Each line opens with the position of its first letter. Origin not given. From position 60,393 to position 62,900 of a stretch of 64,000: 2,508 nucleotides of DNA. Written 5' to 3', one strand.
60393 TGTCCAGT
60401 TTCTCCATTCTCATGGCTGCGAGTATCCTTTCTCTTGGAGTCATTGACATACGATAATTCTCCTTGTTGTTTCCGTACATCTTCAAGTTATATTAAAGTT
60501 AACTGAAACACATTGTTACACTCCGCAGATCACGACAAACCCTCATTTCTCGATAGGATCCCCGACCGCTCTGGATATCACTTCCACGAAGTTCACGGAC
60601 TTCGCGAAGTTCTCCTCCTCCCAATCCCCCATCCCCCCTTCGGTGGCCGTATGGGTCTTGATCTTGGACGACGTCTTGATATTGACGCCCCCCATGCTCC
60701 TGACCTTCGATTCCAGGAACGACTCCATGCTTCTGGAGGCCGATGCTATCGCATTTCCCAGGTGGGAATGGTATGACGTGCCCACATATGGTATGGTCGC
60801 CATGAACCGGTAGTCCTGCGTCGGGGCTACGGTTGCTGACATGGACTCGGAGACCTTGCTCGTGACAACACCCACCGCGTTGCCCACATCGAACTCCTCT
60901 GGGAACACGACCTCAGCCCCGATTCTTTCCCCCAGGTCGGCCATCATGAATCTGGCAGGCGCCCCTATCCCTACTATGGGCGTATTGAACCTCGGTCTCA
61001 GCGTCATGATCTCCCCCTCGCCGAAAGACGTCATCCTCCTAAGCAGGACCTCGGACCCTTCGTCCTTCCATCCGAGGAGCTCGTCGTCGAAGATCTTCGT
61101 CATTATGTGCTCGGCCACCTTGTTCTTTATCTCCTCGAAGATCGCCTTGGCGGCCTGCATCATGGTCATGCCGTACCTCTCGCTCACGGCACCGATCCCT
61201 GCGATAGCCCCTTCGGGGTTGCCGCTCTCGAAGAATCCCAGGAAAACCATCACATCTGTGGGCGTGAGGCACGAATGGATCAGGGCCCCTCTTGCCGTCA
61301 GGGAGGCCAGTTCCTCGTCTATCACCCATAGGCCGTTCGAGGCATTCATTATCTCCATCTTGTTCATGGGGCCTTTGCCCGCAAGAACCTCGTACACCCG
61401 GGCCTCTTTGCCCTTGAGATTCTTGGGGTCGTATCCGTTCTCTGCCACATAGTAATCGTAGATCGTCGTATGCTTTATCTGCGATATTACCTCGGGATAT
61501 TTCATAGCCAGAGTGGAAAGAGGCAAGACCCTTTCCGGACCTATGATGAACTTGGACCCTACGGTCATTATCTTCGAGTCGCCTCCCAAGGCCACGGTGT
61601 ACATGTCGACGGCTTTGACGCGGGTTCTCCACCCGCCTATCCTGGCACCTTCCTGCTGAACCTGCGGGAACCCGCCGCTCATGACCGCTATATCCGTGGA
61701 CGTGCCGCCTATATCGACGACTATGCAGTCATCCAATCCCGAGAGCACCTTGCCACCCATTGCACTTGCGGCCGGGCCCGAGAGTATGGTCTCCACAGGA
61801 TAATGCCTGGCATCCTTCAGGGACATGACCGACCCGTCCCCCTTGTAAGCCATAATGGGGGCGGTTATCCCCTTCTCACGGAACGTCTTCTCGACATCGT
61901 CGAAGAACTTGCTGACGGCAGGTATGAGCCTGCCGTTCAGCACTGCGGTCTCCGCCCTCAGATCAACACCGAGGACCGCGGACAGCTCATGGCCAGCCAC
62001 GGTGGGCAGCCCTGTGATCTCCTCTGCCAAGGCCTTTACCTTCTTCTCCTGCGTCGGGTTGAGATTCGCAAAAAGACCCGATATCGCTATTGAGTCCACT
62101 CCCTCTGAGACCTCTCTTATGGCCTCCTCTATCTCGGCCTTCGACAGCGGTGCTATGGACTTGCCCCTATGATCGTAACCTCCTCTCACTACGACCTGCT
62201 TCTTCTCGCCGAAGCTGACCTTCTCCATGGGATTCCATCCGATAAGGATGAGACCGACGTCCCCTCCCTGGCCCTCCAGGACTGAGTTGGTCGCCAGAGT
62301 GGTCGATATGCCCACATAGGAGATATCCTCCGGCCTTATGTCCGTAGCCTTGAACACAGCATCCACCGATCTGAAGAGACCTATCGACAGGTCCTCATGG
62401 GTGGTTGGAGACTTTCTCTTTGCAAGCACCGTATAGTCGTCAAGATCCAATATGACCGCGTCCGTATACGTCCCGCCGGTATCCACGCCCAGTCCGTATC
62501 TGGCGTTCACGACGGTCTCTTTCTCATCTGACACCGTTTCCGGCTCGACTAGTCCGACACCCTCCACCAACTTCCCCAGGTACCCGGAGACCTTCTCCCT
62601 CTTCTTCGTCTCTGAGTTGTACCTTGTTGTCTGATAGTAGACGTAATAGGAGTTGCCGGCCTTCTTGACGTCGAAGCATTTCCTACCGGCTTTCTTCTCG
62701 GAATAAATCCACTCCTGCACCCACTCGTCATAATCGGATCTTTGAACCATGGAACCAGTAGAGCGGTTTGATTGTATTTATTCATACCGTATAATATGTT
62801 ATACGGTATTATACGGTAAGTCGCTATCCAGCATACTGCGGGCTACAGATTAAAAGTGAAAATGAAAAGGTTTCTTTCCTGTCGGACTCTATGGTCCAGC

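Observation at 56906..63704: Corrinoid protein / HyuA-like ATPase / MT2 / RamA / DUF169 block with no substrate (MT1) methyltransferase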

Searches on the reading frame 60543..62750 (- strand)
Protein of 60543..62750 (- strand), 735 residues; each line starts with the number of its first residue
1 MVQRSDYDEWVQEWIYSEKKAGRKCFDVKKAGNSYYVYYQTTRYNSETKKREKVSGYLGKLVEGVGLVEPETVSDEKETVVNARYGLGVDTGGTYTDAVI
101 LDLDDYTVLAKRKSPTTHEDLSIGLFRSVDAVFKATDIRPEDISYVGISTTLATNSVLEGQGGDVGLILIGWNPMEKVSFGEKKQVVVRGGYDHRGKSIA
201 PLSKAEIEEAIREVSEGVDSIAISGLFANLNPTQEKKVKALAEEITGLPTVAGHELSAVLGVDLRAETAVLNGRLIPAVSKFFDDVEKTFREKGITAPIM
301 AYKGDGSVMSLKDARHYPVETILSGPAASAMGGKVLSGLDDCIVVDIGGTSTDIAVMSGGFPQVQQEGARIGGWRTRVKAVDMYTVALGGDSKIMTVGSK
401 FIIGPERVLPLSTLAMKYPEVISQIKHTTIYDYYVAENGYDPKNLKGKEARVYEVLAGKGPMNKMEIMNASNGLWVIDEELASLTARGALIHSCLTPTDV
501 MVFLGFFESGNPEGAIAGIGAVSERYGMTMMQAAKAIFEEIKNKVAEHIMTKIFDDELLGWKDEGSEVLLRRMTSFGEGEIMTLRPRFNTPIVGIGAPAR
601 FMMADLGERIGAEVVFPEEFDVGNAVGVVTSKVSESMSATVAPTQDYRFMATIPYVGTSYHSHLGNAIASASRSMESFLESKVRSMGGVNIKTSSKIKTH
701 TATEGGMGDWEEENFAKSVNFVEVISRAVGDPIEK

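Call 5: search_protein_families(library=pfam, proteins=[window:60543-62750:-], max_evalue=0.01)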
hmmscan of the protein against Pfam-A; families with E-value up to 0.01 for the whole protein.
window:60543-62750:- (735 aa): 5 families
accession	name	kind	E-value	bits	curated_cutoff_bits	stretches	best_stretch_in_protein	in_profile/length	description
PF05378.19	Hydant_A_N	-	3.7e-32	111.9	25.2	1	87-245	2-175/176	Hydantoinase/oxoprolinase N-terminal region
PF01968.24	Hydantoinase_A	-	3.6e-31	108.9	22.9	1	265-407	1-146/291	Hydantoinase/oxoprolinase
PF13941.12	MutL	-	6e-09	35.6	27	2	88-156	3-65/450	MutL protein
PF00480.26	ROK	-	0.0033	17.4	22.9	0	87-150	2-64/294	ROK family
PF01869.26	BcrAD_BadFG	-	0.005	16.8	31.5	0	87-150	1-69/271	BadF/BadG/BcrA/BcrD ATPase family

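Call 6: search_protein_families(library=ncbifam, proteins=[window:60543-62750:-], max_evalue=0.01)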
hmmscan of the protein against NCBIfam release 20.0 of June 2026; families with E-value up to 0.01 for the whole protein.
window:60543-62750:- (735 aa): 7 families
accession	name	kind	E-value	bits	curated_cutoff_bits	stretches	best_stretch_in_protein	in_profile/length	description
NF050156.1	CapLactmsAlpCapA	equivalog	2.3e-28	98.9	1000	2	193-392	132-335/689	caprolactamase subunit alpha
NF042975.2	AcphenoCarb_ApcC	equivalog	1.7e-17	62.9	1500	2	186-392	138-352/733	acetophenone carboxylase subunit gamma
NF042960.1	AcphenoCarb_ApcA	equivalog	1.9e-12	46.2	1250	1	87-406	4-333/658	acetophenone carboxylase subunit alpha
NF040745.1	accessory_GlmL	equivalog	2.6e-07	29.8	475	1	87-136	2-52/459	methylaspartate mutase accessory protein GlmL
TIGR03123.1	one_C_unchar_1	hypoth_equivalog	0.0012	18.1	244.1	1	295-364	85-152/327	probable H4MPT-linked C1 transfer pathway protein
NF040623.1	MfnF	equivalog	0.0019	17.4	520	1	279-356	72-143/324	(4-{4-[2-(gamma-L-glutamylamino)ethyl]phenoxymethyl}furan-2-yl)methanamine synthase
NF040744.1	ornith_Or-4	equivalog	0.009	14.7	600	0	320-365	227-273/448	GlmL-related ornithine degradation protein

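Call 11: find_homologous_proteins(query=window:60543-62750:-, max_evalue=0.00001)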
Query window:60543-62750:- (735 aa): 7573 proteins with E <= 0.00001 among 8000 candidates; the best 120 are listed.
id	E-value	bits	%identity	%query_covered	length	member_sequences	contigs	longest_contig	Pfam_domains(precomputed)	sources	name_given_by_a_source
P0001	0.0e+0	1543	93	100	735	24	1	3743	PF01968.25,PF13941.13,PF05378.20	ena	-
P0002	0.0e+0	1474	88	100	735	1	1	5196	PF01968.25,PF13941.13,PF05378.20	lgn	-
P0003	0.0e+0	1450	87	100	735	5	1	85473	PF01968.25,PF13941.13,PF05378.20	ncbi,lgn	-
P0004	0.0e+0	1394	83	100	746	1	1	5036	PF01968.25,PF13941.13,PF05378.20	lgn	-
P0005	0.0e+0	1153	68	100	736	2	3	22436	PF01968.25,PF13941.13,PF05378.20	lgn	-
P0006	0.0e+0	1153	68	100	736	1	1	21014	PF01968.25,PF13941.13,PF05378.20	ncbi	-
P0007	0.0e+0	1149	68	100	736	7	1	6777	PF01968.25,PF13941.13,PF05378.20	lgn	-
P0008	0.0e+0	1147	69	100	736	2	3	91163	PF01968.25,PF13941.13,PF05378.20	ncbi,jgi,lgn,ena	ncbi:MAG: hydantoinase/oxoprolinase family protein [Candidatus Methanomethylophilaceae archaeon]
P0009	0.0e+0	1146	68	100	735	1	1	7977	PF01968.25,PF13941.13,PF05378.20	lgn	-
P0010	0.0e+0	1142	67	100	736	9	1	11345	PF01968.25,PF13941.13,PF05378.20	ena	-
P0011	0.0e+0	1141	67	100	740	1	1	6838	PF01968.25,PF13941.13,PF05378.20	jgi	jgi:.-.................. A/oxoprolinase/acetone carboxylase beta subunit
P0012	0.0e+0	1139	67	100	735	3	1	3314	PF01968.25,PF13941.13,PF05378.20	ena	-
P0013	0.0e+0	1136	67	100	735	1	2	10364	PF01968.25,PF13941.13,PF05378.20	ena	-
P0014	0.0e+0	1135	67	100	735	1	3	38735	PF01968.25,PF13941.13,PF05378.20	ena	-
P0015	0.0e+0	1135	68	100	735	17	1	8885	PF01968.25,PF13941.13,PF05378.20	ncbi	-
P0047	0.0e+0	1098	64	100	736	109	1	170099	PF01968.25,PF13941.13,PF05378.20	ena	-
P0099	0.0e+0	1020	62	100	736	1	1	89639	PF01968.25,PF13941.13,PF05378.20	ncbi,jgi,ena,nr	ncbi:MAG: hydantoinase/oxoprolinase family protein [Methanomassiliicoccaceae archaeon]|nr:hydantoina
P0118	2.0e-295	1000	60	100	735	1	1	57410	PF01968.25,PF13941.13,PF05378.20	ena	-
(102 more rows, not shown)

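Call 24: find_related_loci(query=window:60543-62750:-, collection=genome_contigs, flank=10000)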
Query window:60543-62750:- (735 aa) in genome_contigs; peptide patterns used: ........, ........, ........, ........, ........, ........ (x = any residue, [..] = any of these).
53 stretches matched a pattern; 11 encode a relative of the query (tblastn E <= 1e-3); 11 distinct loci.
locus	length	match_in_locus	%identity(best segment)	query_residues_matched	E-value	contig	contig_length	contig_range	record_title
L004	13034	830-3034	94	1-735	0e+0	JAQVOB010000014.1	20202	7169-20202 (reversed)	MAG: Candidatus Methanomethylophilaceae archaeon isolate STF1_170 NODE_6556_length_20202_cov_10.969365_Sandtown_F1, whol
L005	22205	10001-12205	93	1-735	0e+0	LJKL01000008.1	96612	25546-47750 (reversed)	Methanomassiliicoccales archaeon RumEn M2 contig00010, whole genome shotgun sequence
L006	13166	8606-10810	87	1-735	0e+0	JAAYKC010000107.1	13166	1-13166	MAG: Thermoplasmatales archaeon isolate AS10tlH2TH_373 233260_AS10, whole genome shotgun sequence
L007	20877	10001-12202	68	1-734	0e+0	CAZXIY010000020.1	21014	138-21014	MAG TPA_asm: uncultured Methanomassiliicoccales archaeon isolate binchicken_co154_733 genome assembly, contig: NODE_4094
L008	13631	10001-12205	69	1-735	0e+0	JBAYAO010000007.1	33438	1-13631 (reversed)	MAG: Candidatus Methanomethylophilaceae archaeon isolate SO_2016_CLC_T1_8 scaffold00540_PH3_Jul14_2016, whole genome sho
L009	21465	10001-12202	68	1-734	0e+0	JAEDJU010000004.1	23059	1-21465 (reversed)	MAG: Candidatus Methanomethylophilaceae archaeon isolate MAG196 NODE_2131_length_23059_cov_6.027082, whole genome shotgu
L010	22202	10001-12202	66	1-734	0e+0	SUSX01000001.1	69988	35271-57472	MAG: Thermoplasmata archaeon isolate SIG5 NODE_2172_length_69988_cov_1.962010, whole genome shotgun sequence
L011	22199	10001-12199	63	1-734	0e+0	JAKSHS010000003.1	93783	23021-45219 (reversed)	MAG: archaeon isolate Horse_feces1 MAG001_3, whole genome shotgun sequence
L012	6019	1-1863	67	115-735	0e+0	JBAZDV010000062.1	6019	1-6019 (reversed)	MAG: Candidatus Methanomethylophilaceae archaeon isolate SO_2017_LW3_108 NODE_47125_length_6019_cov_1.630177_LW162_2017,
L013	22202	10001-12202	66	1-734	0e+0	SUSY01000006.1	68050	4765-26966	MAG: Thermoplasmata archaeon isolate SIG6 NODE_9913_length_68050_cov_2.597633, whole genome shotgun sequence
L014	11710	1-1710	64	165-734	0e+0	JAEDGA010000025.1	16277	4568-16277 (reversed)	MAG: Candidatus Methanomethylophilaceae archaeon isolate MAG098 NODE_2824_length_16277_cov_7.695845, whole genome shotgu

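Call 29: find_encoding_contigs(protein=P0099, flank=10000, max_places=2)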
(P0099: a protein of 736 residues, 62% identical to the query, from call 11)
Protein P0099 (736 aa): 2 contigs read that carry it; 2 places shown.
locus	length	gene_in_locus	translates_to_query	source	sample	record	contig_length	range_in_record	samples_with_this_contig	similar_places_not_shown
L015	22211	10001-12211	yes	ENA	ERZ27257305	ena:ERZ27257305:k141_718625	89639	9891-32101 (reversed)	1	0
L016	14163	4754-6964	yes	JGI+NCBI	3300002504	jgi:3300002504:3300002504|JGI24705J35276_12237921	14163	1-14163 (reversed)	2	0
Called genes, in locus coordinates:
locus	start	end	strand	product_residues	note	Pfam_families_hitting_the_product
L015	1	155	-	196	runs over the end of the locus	-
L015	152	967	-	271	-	-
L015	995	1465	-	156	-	PF01243:PNPOx_N, PF12900:Pyridox_ox_2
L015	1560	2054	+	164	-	PF01472:PUA, PF26292:PUA_elF2D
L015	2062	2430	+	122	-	PF04472:SepF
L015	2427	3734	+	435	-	PF01966:HD, PF19276:HD_assoc_2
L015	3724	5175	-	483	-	PF01139:RtcB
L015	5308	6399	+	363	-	PF02729:OTCace_N, PF00185:OTCace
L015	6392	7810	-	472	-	PF01368:DHH (weak), PF21763:DHH_CID, PF02272:DHHA1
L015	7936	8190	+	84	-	-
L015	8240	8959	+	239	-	PF00149:Metallophos (weak)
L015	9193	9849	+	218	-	PF02607:B12-binding_2, PF02310:B12-binding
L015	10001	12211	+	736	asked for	PF05378:Hydant_A_N, PF13941:MutL (faint), PF01968:Hydantoinase_A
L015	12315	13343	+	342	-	PF01208:URO-D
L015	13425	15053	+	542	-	PF17651:Raco_middle, PF14574:RACo_C_ter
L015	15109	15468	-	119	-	-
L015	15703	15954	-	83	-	-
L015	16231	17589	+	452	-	PF13175:AAA_15 (faint), PF13304:AAA_21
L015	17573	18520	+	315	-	PF13707:RloB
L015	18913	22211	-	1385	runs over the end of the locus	PF13195:DUF4011, PF13086:AAA_11, PF13245:AAA_19 (weak), PF13604:AAA_30 (faint), PF13086:AAA_11 (weak), PF13087:AAA_12, PF18741:MTES_1575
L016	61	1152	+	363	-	PF02729:OTCace_N, PF00185:OTCace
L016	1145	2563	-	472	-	PF01368:DHH (weak), PF21763:DHH_CID, PF02272:DHHA1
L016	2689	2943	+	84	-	-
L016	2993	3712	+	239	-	PF00149:Metallophos (weak)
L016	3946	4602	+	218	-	PF02607:B12-binding_2, PF02310:B12-binding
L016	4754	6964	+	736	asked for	PF05378:Hydant_A_N, PF13941:MutL (faint), PF01968:Hydantoinase_A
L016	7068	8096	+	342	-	PF01208:URO-D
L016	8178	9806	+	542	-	PF17651:Raco_middle, PF14574:RACo_C_ter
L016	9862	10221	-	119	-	-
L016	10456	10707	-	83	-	-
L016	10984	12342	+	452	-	PF13175:AAA_15 (faint), PF13304:AAA_21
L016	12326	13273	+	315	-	PF13707:RloB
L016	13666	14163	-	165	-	?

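Call 30: find_encoding_contigs(protein=P0118, flank=10000, max_places=2)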
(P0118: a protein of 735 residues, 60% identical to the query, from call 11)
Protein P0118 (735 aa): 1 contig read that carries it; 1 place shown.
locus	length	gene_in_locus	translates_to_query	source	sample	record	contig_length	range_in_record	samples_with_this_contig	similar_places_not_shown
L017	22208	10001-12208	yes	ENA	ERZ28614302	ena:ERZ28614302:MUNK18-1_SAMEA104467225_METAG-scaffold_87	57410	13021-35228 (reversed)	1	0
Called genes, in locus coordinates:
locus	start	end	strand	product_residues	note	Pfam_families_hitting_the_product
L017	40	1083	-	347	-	-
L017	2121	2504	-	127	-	PF08753:NikR_C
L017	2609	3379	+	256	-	PF02535:Zip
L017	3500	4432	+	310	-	PF03741:TerC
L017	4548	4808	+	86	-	-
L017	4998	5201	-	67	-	PF12802:MarR_2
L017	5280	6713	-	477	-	PF17767:NAPRTase_N, PF17956:NAPRTase_C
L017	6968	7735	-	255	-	PF02540:NAD_synthase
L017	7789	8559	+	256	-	PF00795:CN_hydrolase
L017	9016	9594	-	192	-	PF12686:DUF3800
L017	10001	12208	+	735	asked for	PF05378:Hydant_A_N, PF13941:MutL (faint), PF01968:Hydantoinase_A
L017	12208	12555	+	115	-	-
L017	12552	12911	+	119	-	PF22263:DUF6951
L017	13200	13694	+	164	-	-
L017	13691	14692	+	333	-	PF03447:NAD_binding_3, PF00742:Homoserine_dh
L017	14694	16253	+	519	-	PF00682:HMGL-like, PF22617:HCS_D2, PF08502:LeuA_dimer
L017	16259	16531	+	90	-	PF13740:ACT_6, PF01842:ACT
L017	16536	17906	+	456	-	PF05167:DUF711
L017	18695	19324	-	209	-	-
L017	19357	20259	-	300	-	PF04909:Amidohydro_2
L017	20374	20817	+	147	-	PF12802:MarR_2, PF01047:MarR, PF22194:WHD_F93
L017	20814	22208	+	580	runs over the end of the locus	PF00664:ABC_membrane, PF02463:SMC_N (faint), PF00005:ABC_tran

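Call 32: search_solved_structures(query=window:60543-62750:-, max_evalue=0.01, show_alignments=1)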
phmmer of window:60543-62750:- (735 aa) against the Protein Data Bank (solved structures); distinct sequences matched with E-value up to 0.01: 6.
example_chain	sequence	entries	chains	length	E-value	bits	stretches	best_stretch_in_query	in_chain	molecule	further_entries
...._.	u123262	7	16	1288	6.3e-25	91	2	195-407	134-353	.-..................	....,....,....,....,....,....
6yra_A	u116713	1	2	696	5.6e-23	84.5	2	194-392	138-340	5-oxoprolinase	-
5l9w_B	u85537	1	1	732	4.7e-18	68.3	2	188-408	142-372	Acetophenone carboxylase gamma subunit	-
5l9w_b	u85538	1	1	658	1.1e-13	53.8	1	85-452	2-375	Acetophenone carboxylase alpha subunit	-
5m45_B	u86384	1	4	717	1.2e-10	43.8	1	193-366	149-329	Acetone carboxylase beta subunit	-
5svb_B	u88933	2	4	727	2.7e-10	42.6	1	193-366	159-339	Acetone carboxylase beta subunit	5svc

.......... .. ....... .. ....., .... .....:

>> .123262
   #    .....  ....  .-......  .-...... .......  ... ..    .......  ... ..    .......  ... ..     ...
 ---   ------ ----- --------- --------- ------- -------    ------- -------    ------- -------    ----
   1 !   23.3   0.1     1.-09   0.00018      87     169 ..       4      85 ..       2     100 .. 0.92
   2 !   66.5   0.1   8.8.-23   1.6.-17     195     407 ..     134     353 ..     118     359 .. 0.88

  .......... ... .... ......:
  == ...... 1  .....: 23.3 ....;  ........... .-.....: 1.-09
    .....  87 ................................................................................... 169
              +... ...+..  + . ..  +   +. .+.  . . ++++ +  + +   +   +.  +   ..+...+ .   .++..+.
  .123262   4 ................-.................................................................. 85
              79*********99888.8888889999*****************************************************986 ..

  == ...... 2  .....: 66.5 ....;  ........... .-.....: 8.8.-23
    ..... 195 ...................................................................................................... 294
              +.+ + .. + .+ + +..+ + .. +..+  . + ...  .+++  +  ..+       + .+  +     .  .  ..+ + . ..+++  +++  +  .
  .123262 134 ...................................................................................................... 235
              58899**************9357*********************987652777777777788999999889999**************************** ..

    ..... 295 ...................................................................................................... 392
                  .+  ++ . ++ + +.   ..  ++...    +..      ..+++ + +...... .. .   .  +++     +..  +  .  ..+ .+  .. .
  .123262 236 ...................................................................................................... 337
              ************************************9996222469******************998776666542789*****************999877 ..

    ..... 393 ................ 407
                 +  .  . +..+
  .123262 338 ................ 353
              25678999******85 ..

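Call 36: search_protein_representatives(protein=window:60543-62750:-)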
Query: 735 residues. Proteins with E-value up to 0.001 (for the whole library): 10189; up to 1e-10: 5061; up to 1e-30: 1179. The best 150 are listed.
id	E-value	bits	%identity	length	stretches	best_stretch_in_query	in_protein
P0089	0.0e+00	1035.6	63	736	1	1-734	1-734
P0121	7.4e-189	646.1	57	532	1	3-520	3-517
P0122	1.9e-177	608.3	45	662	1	85-733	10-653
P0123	2.0e-143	495.9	42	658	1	82-732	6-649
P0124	2.6e-139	482.3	42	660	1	84-732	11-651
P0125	1.8e-137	476.2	39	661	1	84-711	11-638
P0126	7.2e-136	470.9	40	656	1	85-688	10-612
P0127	1.4e-128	446.9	39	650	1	84-697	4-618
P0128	2.1e-128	446.2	52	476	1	83-473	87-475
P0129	3.0e-124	432.5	42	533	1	84-611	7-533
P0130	4.9e-116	405.4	35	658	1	86-734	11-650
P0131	1.8e-113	396.9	35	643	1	85-732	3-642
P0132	2.0e-107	376.9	38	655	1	85-639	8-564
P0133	8.3e-107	374.9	38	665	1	86-703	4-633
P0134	4.0e-104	366.0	37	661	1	85-684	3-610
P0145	1.8e-98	347.3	38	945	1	81-647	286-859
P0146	5.9e-98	345.6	36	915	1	68-651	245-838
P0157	2.5e-95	336.9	37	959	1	70-681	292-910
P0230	3.7e-87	309.9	35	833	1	83-705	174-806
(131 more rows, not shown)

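Call 37: search_protein_families(library=pfam, proteins=[P0122, P0123, P0130, P0145, P0146, P0157, P0230, P0128], max_evalue=0.001)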
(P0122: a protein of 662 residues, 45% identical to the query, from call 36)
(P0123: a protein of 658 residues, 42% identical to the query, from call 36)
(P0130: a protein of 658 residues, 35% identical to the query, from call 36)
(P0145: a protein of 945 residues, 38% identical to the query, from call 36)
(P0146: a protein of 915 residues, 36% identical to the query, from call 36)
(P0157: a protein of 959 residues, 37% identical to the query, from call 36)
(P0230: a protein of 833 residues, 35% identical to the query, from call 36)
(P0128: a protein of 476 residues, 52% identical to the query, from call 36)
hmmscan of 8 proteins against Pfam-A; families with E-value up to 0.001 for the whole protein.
P0122 (662 aa): 3 families
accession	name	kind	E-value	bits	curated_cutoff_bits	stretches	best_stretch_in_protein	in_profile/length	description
PF01968.24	Hydantoinase_A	-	1e-34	120.6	22.9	1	190-331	1-145/291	Hydantoinase/oxoprolinase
PF05378.19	Hydant_A_N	-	4.9e-31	108.2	25.2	1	12-169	2-174/176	Hydantoinase/oxoprolinase N-terminal region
PF13941.12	MutL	-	1.4e-09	37.7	27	1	13-60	3-51/450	MutL protein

P0123 (658 aa): 3 families
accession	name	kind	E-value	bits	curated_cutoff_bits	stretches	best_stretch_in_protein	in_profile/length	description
PF01968.24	Hydantoinase_A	-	2.2e-34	119.5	22.9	1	189-330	1-145/291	Hydantoinase/oxoprolinase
PF05378.19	Hydant_A_N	-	5.6e-30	104.8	25.2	1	11-168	2-174/176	Hydantoinase/oxoprolinase N-terminal region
PF13941.12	MutL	-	6.5e-08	32.2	27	1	12-80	3-65/450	MutL protein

P0130 (658 aa): 3 families
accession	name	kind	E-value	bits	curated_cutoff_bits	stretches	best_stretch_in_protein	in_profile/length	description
PF01968.24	Hydantoinase_A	-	2.6e-30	106.1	22.9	1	190-332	1-145/291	Hydantoinase/oxoprolinase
PF05378.19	Hydant_A_N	-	6.5e-26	91.6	25.2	1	12-169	2-174/176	Hydantoinase/oxoprolinase N-terminal region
PF13941.12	MutL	-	1.5e-06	27.7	27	1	12-307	2-286/450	MutL protein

P0145 (945 aa): 4 families
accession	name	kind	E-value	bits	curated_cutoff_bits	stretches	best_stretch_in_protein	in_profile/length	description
PF07796.16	DUF1638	-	9.6e-37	126.8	27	1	41-227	1-160/161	Protein of unknown function (DUF1638)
PF01968.24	Hydantoinase_A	-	1e-30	107.4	22.9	1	469-610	1-145/291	Hydantoinase/oxoprolinase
PF05378.19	Hydant_A_N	-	4e-27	95.5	25.2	1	292-449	2-175/176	Hydantoinase/oxoprolinase N-terminal region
PF13941.12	MutL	-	4.6e-06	26.1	27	1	293-343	3-54/450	MutL protein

P0146 (915 aa): 4 families
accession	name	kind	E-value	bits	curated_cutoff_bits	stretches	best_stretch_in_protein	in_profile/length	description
PF07796.16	DUF1638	-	3.2e-41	141.3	27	1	30-205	1-161/161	Protein of unknown function (DUF1638)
PF05378.19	Hydant_A_N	-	3.7e-32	111.9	25.2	1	264-420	2-175/176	Hydantoinase/oxoprolinase N-terminal region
PF01968.24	Hydantoinase_A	-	1.2e-28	100.6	22.9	1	440-582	1-145/291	Hydantoinase/oxoprolinase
PF13941.12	MutL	-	1.3e-06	27.9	27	0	265-314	3-53/450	MutL protein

P0157 (959 aa): 4 families
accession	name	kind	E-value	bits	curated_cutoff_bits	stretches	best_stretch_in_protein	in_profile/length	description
PF07796.16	DUF1638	-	1.3e-40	139.4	27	1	30-213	1-161/161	Protein of unknown function (DUF1638)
PF01968.24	Hydantoinase_A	-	1.7e-32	113.3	22.9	1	485-627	1-145/291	Hydantoinase/oxoprolinase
PF05378.19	Hydant_A_N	-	9.9e-30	104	25.2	1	309-464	2-174/176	Hydantoinase/oxoprolinase N-terminal region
PF13941.12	MutL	-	1.2e-06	28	27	1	310-360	3-54/450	MutL protein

P0230 (833 aa): 4 families
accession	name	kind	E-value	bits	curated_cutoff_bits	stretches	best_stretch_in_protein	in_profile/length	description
PF01968.24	Hydantoinase_A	-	4e-34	118.6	22.9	1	356-497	1-145/291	Hydantoinase/oxoprolinase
PF05378.19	Hydant_A_N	-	1.1e-31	110.4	25.2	1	178-336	2-175/176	Hydantoinase/oxoprolinase N-terminal region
PF07796.16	DUF1638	-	4.8e-13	49.7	27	1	2-115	71-161/161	Protein of unknown function (DUF1638)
PF13941.12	MutL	-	1.3e-07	31.2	27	1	179-230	3-57/450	MutL protein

P0128 (476 aa): 3 families
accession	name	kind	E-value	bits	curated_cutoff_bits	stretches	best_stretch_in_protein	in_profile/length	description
PF01968.24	Hydantoinase_A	-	1e-30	107.4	22.9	1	268-409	1-145/291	Hydantoinase/oxoprolinase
PF05378.19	Hydant_A_N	-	5.6e-30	104.8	25.2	1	91-248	2-175/176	Hydantoinase/oxoprolinase N-terminal region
PF13941.12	MutL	-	1.1e-08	34.7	27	0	92-158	3-64/450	MutL protein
